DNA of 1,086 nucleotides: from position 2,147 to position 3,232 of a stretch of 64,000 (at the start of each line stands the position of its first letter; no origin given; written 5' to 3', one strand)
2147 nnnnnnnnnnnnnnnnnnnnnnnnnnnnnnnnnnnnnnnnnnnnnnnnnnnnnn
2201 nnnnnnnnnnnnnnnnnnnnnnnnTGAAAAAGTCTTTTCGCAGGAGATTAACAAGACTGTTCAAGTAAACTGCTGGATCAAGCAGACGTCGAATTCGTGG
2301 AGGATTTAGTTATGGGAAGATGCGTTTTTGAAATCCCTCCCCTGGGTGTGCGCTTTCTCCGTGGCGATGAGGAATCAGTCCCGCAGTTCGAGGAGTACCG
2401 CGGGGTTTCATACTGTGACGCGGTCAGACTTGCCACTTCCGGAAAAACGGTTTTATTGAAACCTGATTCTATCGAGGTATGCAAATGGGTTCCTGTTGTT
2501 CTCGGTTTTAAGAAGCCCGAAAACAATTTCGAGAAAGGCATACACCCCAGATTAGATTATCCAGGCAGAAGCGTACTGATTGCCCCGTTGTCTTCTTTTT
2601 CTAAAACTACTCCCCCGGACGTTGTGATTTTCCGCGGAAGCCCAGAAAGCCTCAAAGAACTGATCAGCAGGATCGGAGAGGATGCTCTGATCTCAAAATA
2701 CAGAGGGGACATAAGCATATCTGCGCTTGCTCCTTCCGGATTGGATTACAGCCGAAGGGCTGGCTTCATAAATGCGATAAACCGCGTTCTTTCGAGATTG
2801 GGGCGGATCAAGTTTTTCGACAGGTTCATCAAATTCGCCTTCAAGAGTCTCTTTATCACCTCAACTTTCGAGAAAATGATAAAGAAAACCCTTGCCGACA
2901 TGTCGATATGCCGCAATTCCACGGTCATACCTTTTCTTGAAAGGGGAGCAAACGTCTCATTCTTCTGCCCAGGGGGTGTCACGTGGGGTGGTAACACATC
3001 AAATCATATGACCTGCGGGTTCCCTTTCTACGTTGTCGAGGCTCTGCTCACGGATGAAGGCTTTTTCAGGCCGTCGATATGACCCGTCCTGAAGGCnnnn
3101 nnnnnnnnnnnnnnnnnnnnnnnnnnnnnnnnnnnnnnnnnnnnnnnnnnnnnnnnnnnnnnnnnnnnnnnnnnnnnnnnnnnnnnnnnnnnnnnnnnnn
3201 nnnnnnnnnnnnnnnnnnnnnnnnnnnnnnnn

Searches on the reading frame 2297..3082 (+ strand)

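Call 52: search_protein_families(library=pfam, proteins=[window:2297-3082:+], max_evalue=0.00001)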
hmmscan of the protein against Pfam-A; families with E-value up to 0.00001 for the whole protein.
window:2297-3082:+ (261 aa): 1 family
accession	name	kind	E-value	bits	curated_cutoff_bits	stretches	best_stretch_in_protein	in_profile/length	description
PF02596.20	DUF169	-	5.8e-18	65.9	27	1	14-124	11-140/209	Uncharacterised ArCR, COG2043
